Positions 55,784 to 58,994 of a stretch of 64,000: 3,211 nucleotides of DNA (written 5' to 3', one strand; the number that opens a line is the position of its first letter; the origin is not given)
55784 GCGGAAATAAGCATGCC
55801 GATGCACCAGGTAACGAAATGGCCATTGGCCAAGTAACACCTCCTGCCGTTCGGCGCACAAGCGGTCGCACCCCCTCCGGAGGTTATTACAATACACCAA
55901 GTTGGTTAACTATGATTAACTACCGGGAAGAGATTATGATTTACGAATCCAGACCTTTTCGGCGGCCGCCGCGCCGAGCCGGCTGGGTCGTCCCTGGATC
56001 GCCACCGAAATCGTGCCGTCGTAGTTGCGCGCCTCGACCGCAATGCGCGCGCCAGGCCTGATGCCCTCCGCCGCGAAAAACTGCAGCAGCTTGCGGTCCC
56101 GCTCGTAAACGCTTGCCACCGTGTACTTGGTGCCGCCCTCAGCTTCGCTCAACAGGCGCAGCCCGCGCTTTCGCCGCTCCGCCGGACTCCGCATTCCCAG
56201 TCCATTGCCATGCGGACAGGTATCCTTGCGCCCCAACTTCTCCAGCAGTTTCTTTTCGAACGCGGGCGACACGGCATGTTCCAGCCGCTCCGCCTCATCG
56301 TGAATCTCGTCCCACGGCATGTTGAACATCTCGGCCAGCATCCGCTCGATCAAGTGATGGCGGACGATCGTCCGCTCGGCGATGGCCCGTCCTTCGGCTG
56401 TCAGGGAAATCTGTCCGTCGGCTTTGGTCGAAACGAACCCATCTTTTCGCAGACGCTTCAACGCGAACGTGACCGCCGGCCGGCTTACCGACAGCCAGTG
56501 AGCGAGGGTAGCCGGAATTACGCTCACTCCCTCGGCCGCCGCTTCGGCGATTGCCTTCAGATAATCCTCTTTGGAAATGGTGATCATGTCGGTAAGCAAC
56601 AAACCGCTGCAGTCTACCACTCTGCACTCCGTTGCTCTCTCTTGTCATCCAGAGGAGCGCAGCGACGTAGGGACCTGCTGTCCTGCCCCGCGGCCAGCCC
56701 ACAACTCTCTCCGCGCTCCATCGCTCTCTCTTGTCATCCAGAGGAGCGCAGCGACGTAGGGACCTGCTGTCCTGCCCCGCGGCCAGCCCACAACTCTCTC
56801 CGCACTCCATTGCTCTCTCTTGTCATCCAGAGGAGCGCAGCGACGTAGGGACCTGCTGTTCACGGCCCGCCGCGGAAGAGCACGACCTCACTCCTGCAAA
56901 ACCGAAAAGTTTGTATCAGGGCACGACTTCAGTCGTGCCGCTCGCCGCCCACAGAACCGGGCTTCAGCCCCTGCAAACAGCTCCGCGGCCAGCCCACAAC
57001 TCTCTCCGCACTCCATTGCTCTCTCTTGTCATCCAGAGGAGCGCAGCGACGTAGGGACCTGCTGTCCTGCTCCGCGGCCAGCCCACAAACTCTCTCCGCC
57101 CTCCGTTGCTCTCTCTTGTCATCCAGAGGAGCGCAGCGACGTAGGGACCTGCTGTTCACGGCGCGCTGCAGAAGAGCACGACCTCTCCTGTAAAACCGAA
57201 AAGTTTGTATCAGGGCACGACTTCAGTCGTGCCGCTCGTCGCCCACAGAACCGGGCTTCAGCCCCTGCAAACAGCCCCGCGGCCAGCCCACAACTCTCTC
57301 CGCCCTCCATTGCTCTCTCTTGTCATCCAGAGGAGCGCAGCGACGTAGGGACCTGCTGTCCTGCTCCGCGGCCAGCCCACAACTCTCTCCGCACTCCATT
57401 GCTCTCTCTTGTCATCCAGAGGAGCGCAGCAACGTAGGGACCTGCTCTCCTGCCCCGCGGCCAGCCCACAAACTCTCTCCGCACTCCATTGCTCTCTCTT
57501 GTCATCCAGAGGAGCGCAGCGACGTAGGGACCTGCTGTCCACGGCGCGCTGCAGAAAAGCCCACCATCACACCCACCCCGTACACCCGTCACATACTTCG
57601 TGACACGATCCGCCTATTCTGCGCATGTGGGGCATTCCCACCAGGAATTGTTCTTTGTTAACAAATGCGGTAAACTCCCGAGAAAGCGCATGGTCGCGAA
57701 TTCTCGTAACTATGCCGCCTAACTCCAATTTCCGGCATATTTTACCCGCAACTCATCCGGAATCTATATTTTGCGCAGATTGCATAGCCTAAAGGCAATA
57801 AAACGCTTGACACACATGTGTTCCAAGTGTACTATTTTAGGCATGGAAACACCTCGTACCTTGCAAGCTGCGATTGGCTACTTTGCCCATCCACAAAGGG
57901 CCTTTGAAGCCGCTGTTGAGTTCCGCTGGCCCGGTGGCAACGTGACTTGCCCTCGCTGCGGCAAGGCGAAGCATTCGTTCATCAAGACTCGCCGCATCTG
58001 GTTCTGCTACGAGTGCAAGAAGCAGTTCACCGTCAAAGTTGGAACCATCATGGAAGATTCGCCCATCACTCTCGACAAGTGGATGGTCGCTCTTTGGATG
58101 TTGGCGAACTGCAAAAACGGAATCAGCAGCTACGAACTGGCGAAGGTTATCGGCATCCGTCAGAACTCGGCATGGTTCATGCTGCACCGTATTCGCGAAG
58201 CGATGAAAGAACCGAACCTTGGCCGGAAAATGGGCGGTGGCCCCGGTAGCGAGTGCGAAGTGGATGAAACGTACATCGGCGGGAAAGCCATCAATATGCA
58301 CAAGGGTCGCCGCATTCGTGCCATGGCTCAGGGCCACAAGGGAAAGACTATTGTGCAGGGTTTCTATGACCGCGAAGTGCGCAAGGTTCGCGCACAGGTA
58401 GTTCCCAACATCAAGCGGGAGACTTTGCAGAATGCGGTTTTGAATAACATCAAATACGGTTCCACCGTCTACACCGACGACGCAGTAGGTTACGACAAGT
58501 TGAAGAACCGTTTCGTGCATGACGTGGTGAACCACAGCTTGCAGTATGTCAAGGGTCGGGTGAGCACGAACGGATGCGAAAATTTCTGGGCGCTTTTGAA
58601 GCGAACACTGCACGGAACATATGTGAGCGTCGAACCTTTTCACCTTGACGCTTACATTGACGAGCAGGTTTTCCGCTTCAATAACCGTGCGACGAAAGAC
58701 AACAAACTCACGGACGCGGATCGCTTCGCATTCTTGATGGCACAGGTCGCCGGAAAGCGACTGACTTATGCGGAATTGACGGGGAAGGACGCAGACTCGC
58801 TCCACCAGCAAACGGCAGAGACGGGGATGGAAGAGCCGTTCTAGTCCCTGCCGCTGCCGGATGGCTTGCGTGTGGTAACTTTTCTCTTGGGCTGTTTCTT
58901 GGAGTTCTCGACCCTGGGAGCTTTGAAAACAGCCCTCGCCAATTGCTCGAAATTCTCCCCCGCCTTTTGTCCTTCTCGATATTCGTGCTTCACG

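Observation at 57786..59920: Intact IS1595-family element carrying a passenger gene, with a precise 8-bp target duplication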

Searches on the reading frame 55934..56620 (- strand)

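Call 96: search_protein_families(library=pfam, proteins=[window:55934-56620:-], max_evalue=0.00001)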
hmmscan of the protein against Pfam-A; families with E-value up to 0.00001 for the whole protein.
window:55934-56620:- (228 aa): 3 families
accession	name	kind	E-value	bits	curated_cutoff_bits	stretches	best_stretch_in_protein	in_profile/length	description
PF02742.21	Fe_dep_repr_C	-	4.3e-24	84.8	27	1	74-139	1-66/70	Iron dependent repressor, metal binding and dimerisation domain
PF04023.20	FeoA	-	5.5e-11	42.8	23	1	157-226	3-73/74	FeoA domain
PF01325.25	Fe_dep_repress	-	4.3e-09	36.9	26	1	12-68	1-57/60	Iron dependent repressor, N-terminal DNA binding domain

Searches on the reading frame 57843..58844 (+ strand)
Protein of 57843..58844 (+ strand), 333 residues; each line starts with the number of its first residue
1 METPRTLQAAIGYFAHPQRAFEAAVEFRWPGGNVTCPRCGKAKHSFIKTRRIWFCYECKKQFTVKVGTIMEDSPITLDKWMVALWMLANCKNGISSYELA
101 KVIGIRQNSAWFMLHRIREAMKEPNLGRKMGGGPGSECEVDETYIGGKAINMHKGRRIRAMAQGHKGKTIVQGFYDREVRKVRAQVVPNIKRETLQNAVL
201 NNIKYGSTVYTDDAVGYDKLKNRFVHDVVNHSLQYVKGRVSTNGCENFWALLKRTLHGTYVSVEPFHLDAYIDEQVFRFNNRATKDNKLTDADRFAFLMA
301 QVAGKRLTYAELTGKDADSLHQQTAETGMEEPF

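Call 4: search_protein_families(library=pfam, proteins=[window:57843-58844:+], max_evalue=0.1)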
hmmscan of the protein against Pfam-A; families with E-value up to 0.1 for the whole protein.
window:57843-58844:+ (333 aa): 6 families
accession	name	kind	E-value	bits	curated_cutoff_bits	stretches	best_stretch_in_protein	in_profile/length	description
PF12762.13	DDE_Tnp_IS1595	-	2.3e-37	128.8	27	1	137-280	5-153/153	ISXO2-like transposase domain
PF12760.12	Zn_ribbon_IS1595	-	9.8e-13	48.3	25.4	1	20-61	6-46/46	Transposase zinc-ribbon domain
PF06044.18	DpnI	-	0.0084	16.2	26.7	1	28-66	26-67/183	Dam-replacing family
PF14369.11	Zn_ribbon_19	-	0.048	14.3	30.8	0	54-64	4-14/35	zinc-ribbon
PF23550.1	zf_Tbcl_Rhp7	-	0.057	13.4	27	0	54-64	6-16/39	DNA repair protein rhp7 treble clef domain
PF13717.11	Zn_ribbon_4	-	0.087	13.2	30.3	0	31-41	23-33/36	zinc-ribbon domain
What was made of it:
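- On IS1595 family: Pfam PF12760, E 9.8e-13 (call 4).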

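Call 5: search_protein_families(library=ncbifam, proteins=[window:57843-58844:+], max_evalue=0.1)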
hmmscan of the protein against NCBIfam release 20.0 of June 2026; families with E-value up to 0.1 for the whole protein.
window:57843-58844:+ (333 aa): 5 families
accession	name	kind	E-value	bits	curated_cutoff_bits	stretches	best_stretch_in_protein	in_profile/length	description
NF033547.1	transpos_IS1595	equivalog_domain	9.2e-51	172.7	75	1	74-282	3-215/215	IS1595 family transposase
NF004424.0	PRK05766.1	equivalog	0.0087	15.9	54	1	32-67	15-49/54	30S ribosomal protein S14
NF038384.1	zinc_YnfU_fam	subfamily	0.032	13.8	36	1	33-65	16-51/52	YnfU family zinc-binding protein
NF041374.1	GDCCVxC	domain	0.036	14.3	40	1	34-60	3-29/58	GDCCVxC domain-containing (seleno)protein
NF050000.1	IS1_IS1595_Zn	domain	0.061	13.9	28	0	36-63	1-32/34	IS1/IS1595 family N-terminal zinc-binding domain-containing protein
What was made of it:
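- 57843..58844 (+): Transposase gene, 333 aa. Zinc ribbon at residues 20-61 and DDE domain at residues 137-280. Candidate catalytic residues are D141 (58263-58265), D212 (58476-58478) and N247 (58581-58583), with K253. Pfam and NCBIfam matches (calls 4, 5).
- On IS1595 family: NCBIfam NF033547, 172.7 bits against a cutoff of 75 (calls 4, 5).
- Checked: Transposase: 57843-58844 (+), 333 aa. It matches Pfam Zn_ribbon_IS1595 (E 1e-12) and DDE_Tnp_IS1595 (E 2e-37), and NCBIfam IS1595 at 172.7 bits against a cutoff of 75 (calls 4, 5).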

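Call 23: find_encoding_contigs(protein=window:57843-58844:+, flank=4000, max_places=10)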
Protein window:57843-58844:+ (333 aa): no gene with exactly this product is on record in the collection.

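Call 27: search_dna_similar(query=window:57843-58844:+, collection=plasmids, mode=protein, max_rows=25)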
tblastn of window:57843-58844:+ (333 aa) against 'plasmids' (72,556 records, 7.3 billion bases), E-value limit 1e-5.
Records with a match: 407; places in all: 582; records where one place covers at least 80% of the query: 143.
Best place of each record, by identity: <60% 407.
By first word of the organism name: Sinorhizobium 38; Pseudosulfitobacter 30; Acinetobacter 29; Ralstonia 24; Xanthomonas 18; Aeromonas 17; Rhizobium 14; Mesorhizobium 13; Bacteroides 8; Acidiphilium 8; and 96 more.
By predicted mobility (MOB-suite, as given by PLSDB): non-mobilizable 207; conjugative 125; mobilizable 75.
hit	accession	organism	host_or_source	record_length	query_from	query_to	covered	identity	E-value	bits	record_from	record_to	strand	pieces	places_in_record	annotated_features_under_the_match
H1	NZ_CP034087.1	Methylocystis rosea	cell culture,groundwater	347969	6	312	92%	37.7%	3e-47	177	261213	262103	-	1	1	IS1595 family transposase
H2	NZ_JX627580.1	Methylobacterium oryzae CBMB20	-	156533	29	309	84%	39.8%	8e-44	167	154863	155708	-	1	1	IS1595 family transposase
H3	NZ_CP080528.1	Mesorhizobium sp. AR07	Oxytropis sp.,Cell culture,root nodule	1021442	14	331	95%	35.1%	1e-45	173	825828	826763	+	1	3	record has no annotation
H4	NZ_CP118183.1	Entomospira culicis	Culex pipiens,cell culture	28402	27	312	86%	37.7%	1e-46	176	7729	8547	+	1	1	IS1595 family transposase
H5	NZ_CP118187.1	Entomospira culicis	Culex pipiens,cell culture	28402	27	312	86%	37.7%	1e-46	176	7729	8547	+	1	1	IS1595 family transposase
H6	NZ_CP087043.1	Pseudosulfitobacter pseudonitzschiae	Mediolabrus comicus,The surface ...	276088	14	309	89%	35.9%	1e-41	162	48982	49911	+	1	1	IS1595 family transposase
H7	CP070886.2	Pseudosulfitobacter pseudonitzschiae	Skeletonema costatum,The surface ...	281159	14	309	89%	35.9%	1e-41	162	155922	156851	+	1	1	IS1595 family transposase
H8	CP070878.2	Pseudosulfitobacter pseudonitzschiae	Skeletonema costatum,The surface ...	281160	14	309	89%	35.9%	1e-41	162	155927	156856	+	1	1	IS1595 family transposase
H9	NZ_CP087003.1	Pseudosulfitobacter pseudonitzschiae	Skeletonema costatum,The surface ...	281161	14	309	89%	35.9%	1e-41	162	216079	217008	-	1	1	IS1595 family transposase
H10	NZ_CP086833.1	Pseudosulfitobacter pseudonitzschiae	Trieres chinensis,The surface seawater ...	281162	14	309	89%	35.9%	1e-41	162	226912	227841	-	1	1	IS1595 family transposase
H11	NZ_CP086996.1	Pseudosulfitobacter pseudonitzschiae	Skeletonema costatum,The surface ...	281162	14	309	89%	35.9%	1e-41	162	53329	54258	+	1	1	IS1595 family transposase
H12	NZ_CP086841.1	Pseudosulfitobacter pseudonitzschiae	Trieres chinensis,The surface seawater ...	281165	14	309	89%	35.9%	1e-41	162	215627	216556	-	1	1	IS1595 family transposase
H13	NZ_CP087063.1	Pseudosulfitobacter pseudonitzschiae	Mediolabrus comicus,The surface ...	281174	14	309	89%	35.9%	1e-41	162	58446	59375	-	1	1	IS1595 family transposase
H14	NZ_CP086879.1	Pseudosulfitobacter pseudonitzschiae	Skeletonema costatum,The surface ...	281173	14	309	89%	35.9%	1e-41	162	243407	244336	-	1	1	IS1595 family transposase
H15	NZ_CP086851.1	Pseudosulfitobacter pseudonitzschiae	Skeletonema costatum,The surface ...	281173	14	309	89%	35.9%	1e-41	162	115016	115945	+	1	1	IS1595 family transposase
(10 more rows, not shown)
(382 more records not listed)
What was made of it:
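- Closest known: IS1595-family insertion sequences with passenger genes. Different: The transposase is under 40% identical to every IS1595 transposase on 72,556 plasmids (call 27).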

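Call 30: find_related_loci(query=A1, collection=metagenome_contigs, flank=4000)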
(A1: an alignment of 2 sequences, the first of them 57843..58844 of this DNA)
Query A1 (333 aa) in metagenome_contigs; peptide patterns used: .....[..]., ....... (x = any residue, [..] = any of these).
392 stretches matched a pattern; 140 encode a relative of the query (tblastn E <= 1e-3); the best 80 are kept; 80 distinct loci.
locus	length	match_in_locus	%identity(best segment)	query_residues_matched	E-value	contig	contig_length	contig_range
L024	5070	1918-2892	73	1-328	4e-169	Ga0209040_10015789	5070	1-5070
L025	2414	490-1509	70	1-333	6e-177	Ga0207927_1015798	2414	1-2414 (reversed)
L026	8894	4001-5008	70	1-333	2e-164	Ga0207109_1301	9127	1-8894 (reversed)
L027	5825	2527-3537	71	1-333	1e-165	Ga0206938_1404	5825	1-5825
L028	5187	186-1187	71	1-333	7e-165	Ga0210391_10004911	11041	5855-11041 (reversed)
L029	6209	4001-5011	70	1-333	9e-164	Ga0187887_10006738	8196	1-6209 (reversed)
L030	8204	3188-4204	68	1-333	1e-162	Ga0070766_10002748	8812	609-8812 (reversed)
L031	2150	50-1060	70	1-333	2e-174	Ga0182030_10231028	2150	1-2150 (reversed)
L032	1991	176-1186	70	1-333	1e-174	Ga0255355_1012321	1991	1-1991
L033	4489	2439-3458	68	1-333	3e-165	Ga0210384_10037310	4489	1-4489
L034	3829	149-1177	69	1-333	3e-167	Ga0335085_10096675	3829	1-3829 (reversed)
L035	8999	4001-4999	70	1-333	6e-160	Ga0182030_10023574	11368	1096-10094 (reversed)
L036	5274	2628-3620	68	1-333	5e-162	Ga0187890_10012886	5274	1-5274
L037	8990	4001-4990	70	1-333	3e-159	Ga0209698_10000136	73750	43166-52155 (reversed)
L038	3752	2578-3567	70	1-333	4e-165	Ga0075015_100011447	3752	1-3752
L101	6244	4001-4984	55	1-333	2e-123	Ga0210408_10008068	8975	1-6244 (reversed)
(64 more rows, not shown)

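Call 56: search_protein_families(library=phrogs, proteins=[L034:1351-2238:+, L101:5146-5988:+], max_evalue=0.1)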
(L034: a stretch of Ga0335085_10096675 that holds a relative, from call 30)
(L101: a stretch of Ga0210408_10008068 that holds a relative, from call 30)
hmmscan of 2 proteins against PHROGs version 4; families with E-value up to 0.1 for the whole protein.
L034:1351-2238:+ (296 aa): 1 family
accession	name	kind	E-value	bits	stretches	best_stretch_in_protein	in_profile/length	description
phrog_8847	-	unknown function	0.027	15.2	1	36-99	47-110/149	-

L101:5146-5988:+ (281 aa): 0 families

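Call 90: get_annotated_region(hit=H1, flank=1500)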
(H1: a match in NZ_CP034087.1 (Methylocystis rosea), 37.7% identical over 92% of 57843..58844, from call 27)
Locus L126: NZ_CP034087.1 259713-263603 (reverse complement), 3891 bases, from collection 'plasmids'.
description: Methylocystis rosea strain GW6 plasmid pGW6_1, complete sequence
organism: Methylocystis rosea (NCBI taxid 173366)
taxonomy: Bacteria; Pseudomonadota; Alphaproteobacteria; Hyphomicrobiales; Methylocystaceae; Methylocystis; Methylocystis rosea
host: -; source: cell culture,groundwater; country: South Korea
typing (MOB-suite, as given by PLSDB): mobilizable; relaxase MOBP
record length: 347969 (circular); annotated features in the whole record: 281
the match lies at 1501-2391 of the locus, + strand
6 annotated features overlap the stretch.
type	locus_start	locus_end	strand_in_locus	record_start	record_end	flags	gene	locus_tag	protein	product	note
CDS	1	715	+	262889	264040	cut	-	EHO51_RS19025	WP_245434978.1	TolC family protein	GO:0055085 - transmembrane transport [Evidence IEA]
CDS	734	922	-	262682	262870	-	-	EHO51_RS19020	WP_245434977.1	hypothetical protein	-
CDS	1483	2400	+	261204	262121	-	-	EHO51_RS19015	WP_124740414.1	IS1595 family transposase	-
CDS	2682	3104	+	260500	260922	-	-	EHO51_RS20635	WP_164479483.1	hypothetical protein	-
CDS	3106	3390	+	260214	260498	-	-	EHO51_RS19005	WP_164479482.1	hypothetical protein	-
CDS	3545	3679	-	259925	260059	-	-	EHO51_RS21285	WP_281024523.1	hypothetical protein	-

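Call 91: get_annotated_region(hit=H2, flank=1500)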
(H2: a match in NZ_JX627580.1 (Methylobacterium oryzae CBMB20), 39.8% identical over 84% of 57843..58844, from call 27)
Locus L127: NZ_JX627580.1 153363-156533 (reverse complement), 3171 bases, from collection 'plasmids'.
description: Methylobacterium oryzae CBMB20 plasmid pMOC1, complete sequence
organism: Methylobacterium oryzae CBMB20 (NCBI taxid 693986)
taxonomy: Bacteria; Pseudomonadota; Alphaproteobacteria; Hyphomicrobiales; Methylobacteriaceae; Methylobacterium; Methylobacterium oryzae; Methylobacterium oryzae CBMB20
host: -; source: -; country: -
typing (MOB-suite, as given by PLSDB): mobilizable; replicon rep_cluster_525; relaxase MOBF
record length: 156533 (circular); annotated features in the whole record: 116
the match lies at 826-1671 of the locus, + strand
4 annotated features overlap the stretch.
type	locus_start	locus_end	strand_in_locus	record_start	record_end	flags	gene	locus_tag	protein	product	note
CDS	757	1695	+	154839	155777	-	-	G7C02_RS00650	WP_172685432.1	IS1595 family transposase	-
CDS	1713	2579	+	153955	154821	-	-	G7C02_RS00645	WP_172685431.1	hypothetical protein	-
CDS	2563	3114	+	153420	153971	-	-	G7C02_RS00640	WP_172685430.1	type II toxin-antitoxin system VapC family toxin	-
CDS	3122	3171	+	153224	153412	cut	-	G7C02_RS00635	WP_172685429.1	hypothetical protein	-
